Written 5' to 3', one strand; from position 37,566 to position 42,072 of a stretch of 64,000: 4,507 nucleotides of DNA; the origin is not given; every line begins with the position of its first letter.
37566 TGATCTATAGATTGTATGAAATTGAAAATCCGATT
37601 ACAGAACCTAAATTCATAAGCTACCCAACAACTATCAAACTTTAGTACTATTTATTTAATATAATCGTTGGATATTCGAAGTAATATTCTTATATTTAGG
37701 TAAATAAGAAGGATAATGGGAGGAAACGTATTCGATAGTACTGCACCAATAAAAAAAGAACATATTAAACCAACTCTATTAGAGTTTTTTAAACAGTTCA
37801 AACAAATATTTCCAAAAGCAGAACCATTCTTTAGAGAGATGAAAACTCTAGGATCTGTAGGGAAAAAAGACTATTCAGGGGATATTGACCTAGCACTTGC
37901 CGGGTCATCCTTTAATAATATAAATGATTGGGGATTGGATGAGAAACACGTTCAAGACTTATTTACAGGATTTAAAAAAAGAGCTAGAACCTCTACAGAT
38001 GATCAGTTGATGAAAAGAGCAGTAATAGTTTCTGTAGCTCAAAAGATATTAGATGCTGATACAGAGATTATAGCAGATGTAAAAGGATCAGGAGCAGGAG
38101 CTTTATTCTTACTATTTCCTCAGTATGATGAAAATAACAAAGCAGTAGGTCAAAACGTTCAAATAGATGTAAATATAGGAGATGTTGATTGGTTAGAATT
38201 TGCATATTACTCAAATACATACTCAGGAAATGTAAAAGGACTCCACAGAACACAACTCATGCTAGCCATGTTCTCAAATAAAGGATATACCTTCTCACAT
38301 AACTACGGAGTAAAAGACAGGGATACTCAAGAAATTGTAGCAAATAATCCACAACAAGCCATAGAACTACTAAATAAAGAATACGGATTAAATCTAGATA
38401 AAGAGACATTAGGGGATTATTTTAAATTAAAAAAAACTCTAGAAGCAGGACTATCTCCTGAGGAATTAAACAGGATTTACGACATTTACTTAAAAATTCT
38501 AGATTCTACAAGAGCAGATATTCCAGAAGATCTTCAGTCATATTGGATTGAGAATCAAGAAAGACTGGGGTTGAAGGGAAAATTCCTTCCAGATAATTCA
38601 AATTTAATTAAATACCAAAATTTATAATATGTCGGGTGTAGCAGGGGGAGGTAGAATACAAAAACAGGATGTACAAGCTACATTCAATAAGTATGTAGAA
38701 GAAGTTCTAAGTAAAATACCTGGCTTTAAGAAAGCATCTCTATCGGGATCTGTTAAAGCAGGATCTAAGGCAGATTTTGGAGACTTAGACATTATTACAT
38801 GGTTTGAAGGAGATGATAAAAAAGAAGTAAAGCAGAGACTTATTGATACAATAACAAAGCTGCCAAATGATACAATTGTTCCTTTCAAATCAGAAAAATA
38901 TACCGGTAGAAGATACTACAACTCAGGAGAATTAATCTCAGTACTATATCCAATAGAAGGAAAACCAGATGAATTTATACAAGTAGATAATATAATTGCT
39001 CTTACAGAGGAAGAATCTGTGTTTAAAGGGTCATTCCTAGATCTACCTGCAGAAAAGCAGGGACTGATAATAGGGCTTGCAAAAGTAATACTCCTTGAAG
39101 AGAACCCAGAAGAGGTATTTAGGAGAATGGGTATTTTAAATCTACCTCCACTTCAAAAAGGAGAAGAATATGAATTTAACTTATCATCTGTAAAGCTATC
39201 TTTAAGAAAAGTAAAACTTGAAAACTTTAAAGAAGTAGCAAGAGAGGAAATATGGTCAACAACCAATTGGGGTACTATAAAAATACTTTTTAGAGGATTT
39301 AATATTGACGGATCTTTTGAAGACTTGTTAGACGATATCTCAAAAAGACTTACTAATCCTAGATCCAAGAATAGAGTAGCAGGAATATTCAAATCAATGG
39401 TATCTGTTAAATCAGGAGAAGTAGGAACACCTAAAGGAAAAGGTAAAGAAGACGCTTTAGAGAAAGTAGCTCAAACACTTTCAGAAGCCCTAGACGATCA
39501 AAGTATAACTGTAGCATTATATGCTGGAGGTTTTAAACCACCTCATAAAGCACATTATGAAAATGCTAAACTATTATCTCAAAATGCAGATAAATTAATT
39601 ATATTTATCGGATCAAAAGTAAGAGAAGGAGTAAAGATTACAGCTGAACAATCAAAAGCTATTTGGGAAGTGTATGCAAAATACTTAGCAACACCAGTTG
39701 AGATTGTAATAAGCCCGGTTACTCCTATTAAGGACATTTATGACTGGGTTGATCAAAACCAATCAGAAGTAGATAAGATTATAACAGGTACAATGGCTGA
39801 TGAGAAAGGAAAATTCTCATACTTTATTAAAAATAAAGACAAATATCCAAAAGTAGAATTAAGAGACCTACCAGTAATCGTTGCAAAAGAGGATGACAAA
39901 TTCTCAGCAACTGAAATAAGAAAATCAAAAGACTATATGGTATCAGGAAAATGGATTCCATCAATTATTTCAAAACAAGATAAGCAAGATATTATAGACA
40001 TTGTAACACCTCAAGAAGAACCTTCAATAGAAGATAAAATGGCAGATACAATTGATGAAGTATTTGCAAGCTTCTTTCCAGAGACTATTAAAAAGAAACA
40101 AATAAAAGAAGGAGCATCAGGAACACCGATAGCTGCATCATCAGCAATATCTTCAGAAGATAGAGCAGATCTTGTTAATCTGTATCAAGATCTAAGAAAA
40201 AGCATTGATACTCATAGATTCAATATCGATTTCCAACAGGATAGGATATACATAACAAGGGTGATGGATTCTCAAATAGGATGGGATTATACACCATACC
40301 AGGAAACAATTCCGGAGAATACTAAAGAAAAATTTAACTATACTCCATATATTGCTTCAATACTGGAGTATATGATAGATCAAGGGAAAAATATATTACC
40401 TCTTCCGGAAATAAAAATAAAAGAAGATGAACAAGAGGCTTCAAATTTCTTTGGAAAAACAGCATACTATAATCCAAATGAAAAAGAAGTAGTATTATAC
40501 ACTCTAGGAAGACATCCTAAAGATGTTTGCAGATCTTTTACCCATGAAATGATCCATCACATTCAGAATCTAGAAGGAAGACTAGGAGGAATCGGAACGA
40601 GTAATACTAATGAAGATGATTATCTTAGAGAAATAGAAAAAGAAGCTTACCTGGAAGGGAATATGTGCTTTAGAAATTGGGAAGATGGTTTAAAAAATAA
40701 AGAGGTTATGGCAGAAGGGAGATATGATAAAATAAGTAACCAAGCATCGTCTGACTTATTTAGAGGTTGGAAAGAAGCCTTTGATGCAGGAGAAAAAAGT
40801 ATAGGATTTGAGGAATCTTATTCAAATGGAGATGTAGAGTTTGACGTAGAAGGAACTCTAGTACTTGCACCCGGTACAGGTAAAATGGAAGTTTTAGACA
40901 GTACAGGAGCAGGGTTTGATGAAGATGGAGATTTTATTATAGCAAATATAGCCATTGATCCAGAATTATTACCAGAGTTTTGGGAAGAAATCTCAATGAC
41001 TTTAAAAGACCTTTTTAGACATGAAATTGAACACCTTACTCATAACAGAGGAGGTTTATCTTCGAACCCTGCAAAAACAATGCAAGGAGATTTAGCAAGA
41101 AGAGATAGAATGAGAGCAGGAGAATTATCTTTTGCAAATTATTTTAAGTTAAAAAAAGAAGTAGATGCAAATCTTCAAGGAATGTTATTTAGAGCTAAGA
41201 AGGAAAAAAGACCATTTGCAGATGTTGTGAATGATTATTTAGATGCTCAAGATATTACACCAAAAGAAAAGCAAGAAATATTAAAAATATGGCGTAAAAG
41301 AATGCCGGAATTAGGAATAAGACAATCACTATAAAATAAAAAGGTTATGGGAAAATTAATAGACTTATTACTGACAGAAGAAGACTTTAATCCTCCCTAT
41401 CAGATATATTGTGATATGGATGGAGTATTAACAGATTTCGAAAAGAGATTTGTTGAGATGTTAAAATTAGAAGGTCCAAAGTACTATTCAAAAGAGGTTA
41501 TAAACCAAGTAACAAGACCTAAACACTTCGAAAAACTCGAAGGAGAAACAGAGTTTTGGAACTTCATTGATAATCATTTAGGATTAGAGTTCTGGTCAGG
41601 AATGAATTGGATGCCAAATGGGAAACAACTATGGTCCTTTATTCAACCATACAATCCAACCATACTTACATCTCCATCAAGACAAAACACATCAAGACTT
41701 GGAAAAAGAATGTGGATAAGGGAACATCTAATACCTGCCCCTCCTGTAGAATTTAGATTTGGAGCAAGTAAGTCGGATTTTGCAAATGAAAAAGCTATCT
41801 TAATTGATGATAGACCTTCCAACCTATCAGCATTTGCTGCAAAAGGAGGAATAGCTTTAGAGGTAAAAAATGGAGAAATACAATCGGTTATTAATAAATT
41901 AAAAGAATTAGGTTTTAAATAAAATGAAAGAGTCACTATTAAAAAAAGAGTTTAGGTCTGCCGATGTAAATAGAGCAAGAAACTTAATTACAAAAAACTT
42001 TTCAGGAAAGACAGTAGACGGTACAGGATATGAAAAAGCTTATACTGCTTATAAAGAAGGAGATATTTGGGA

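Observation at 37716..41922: Cluster of two Pol-beta-fold nucleotidyltransferases, an NMNAT/NadD-like adenylyltransferase domain, two HExxH motifs and an NT5C nucleotidase: candidate nucleotide-signal or NAD-related counter-defence system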

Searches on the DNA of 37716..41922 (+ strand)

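Call 5: search_dna_similar(query=window:37716-41922:+, collection=phages, mode=distant, max_rows=20)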
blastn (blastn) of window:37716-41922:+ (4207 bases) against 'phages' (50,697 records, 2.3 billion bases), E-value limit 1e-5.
Records with a match: 4; places in all: 4; records where one place covers at least 80% of the query: 4.
Best place of each record, by identity: 60-80% 4.
By first word of the organism name: Flavobacterium 4.
By host as written in the record: Flavobacterium sp. LMO8 4.
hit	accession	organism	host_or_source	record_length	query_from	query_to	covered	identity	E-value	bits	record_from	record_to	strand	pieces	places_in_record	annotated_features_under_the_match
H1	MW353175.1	Flavobacterium phage vB_FspM_immuto_2-6A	Flavobacterium sp. LMO8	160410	1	4199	100%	75.6%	0e+0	2880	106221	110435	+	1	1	nicotinamide mononucleotide adenylyltransferase | hypothetical protein | 5' nucleotidase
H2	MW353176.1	Flavobacterium phage vB_FspM_immuto_3-5A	Flavobacterium sp. LMO8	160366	1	4199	100%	75.6%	0e+0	2880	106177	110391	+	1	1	nicotinamide mononucleotide adenylyltransferase | hypothetical protein | 5' nucleotidase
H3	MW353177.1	Flavobacterium phage vB_FspM_immuto_13-6C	Flavobacterium sp. LMO8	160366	1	4199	100%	75.6%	0e+0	2880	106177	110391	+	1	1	nicotinamide mononucleotide adenylyltransferase | hypothetical protein | 5' nucleotidase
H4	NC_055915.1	Flavobacterium phage vB_FspM_immuto_2-6A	Flavobacterium sp. LMO8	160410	1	4199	100%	75.6%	0e+0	2880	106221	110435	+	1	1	nicotinamide mononucleotide adenylyltransferase | hypothetical protein | 5'-3' deoxyribonucleotidase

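Call 7: get_annotated_region(hit=H1, flank=8000)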
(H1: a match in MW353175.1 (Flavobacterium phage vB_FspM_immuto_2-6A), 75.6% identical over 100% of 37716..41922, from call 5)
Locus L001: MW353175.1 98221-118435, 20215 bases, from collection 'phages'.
description: Flavobacterium phage vB_FspM_immuto_2-6A, complete genome.
organism: Flavobacterium phage vB_FspM_immuto_2-6A (NCBI taxid 2801477)
taxonomy: Viruses; Duplodnaviria; Heunggongvirae; Uroviricota; Caudoviricetes; Immutovirus; Immutovirus immuto
host: Flavobacterium sp. LMO8; source: Baltic Sea mesocosm; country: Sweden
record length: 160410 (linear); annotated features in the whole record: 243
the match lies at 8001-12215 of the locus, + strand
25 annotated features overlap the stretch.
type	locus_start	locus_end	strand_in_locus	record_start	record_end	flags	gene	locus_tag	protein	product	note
CDS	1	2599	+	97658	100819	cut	-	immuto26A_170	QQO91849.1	tail spike protein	-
CDS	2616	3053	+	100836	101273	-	-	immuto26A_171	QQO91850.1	NAD synthetase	-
CDS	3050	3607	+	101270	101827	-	-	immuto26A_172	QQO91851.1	hypothetical protein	-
CDS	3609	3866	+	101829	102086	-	-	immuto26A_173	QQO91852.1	hypothetical protein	-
CDS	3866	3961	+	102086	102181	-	-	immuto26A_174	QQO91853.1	hypothetical protein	-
CDS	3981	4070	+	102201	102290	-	-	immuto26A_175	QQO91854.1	hypothetical protein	-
CDS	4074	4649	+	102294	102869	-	-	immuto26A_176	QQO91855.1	hypothetical protein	-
CDS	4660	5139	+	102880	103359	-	-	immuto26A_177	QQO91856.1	hypothetical protein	-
CDS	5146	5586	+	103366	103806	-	-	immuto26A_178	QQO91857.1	hypothetical protein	-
CDS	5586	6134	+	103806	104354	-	-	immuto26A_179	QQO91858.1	hypothetical protein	-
CDS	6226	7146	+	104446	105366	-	-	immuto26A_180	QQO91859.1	DNA primase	DNA primase, DnaG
CDS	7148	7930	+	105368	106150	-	-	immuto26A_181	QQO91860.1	exonuclease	-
CDS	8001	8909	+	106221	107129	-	-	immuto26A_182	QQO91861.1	hypothetical protein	-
CDS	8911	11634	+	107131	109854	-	-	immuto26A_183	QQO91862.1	nicotinamide mononucleotide adenylyltransferase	Nicotinamide mononucleotide adenylyltransferase, NadR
CDS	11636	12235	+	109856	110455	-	-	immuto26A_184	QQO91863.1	5' nucleotidase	5' nucleotidase, deoxy (Pyrimidine), cytosolic type C protein (NT5C)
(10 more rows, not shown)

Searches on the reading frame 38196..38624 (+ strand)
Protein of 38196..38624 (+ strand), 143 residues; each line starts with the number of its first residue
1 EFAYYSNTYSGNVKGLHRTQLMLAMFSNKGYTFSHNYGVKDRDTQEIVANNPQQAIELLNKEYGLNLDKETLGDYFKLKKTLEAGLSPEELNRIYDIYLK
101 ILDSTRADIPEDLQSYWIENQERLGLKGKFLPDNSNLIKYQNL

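Call 79: search_protein_families(library=pfam, proteins=[window:38196-38624:+], max_evalue=0.1)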
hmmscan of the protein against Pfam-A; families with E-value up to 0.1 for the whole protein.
seq(143 aa): 0 families

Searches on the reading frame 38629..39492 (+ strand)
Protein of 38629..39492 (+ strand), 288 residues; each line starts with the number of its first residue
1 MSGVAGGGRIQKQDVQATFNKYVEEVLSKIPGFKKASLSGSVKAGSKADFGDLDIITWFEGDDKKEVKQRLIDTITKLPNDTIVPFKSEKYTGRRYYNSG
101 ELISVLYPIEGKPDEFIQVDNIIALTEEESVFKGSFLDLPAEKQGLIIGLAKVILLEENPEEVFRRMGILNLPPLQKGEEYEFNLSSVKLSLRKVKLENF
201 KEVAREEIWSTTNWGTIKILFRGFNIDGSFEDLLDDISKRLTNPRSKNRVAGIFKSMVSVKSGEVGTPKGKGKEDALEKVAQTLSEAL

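Call 59: search_solved_structures(query=A8, max_evalue=10, show_alignments=3)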
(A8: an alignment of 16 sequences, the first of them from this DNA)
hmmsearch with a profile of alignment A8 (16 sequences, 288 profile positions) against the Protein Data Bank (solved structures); distinct sequences matched with E-value up to 10: 5.
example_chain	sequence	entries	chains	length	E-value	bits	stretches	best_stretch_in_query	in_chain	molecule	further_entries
9sda_9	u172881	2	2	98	0.4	13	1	13-101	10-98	Ribosome hibernation promoting factor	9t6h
2e1a_A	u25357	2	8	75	0.57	12.5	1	50-80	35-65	75aa long hypothetical regulatory protein AsnC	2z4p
2cvi_A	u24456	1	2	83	0.62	12.4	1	50-80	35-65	75aa long hypothetical regulatory protein AsnC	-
3nku_A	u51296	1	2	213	0.65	12.4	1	29-79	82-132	DrrA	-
4ebj_A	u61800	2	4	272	1.1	11.6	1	6-67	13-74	Aminoglycoside nucleotidyltransferase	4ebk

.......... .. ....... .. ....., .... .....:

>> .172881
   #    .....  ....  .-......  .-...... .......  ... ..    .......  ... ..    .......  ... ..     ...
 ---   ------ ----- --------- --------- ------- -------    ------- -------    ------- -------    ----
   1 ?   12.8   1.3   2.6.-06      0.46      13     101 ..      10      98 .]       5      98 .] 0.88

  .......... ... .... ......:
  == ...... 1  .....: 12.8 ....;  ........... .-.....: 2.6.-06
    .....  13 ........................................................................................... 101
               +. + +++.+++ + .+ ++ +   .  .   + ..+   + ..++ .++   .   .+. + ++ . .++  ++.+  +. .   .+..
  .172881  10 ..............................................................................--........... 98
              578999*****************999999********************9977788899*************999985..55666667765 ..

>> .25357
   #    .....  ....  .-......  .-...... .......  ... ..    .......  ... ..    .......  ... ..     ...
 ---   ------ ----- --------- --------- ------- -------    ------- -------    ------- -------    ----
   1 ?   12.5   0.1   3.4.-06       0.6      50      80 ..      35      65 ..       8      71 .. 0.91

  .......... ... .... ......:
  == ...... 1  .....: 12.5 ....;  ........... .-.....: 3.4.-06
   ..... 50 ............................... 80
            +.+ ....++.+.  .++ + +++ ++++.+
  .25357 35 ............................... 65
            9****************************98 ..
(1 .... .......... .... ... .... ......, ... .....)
